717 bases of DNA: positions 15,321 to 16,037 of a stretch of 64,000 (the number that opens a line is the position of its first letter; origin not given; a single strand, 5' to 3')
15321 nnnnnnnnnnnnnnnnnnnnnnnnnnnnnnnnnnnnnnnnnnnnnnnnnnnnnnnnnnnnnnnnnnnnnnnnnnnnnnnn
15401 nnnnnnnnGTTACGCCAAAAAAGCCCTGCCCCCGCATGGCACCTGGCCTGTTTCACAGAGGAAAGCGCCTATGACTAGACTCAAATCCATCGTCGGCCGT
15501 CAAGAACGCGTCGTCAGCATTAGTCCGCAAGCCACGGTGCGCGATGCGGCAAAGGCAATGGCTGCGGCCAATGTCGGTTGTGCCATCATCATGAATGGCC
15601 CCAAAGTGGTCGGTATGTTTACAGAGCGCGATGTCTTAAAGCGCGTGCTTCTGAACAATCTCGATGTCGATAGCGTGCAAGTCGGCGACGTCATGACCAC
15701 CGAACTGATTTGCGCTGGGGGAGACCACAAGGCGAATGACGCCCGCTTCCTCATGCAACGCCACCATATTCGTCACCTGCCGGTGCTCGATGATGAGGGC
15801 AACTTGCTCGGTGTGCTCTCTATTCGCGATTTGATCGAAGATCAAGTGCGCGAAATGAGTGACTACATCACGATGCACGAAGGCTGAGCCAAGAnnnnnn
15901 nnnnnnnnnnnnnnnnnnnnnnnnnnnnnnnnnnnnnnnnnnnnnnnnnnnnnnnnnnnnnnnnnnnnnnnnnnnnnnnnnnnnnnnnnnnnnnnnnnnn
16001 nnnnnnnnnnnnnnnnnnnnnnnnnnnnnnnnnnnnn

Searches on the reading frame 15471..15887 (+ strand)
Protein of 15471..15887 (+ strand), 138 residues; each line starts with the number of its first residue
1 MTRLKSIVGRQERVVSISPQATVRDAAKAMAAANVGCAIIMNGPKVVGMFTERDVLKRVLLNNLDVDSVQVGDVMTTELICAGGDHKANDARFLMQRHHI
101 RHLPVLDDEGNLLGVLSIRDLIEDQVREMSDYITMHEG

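Call 40: search_protein_families(library=pfam, proteins=[window:15471-15887:+], max_evalue=0.00001)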
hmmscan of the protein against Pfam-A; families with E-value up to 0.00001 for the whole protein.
window:15471-15887:+ (138 aa): 1 family
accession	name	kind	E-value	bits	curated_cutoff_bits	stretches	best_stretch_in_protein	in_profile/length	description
PF00571.33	CBS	-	2e-26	92.5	24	2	71-123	1-53/57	CBS domain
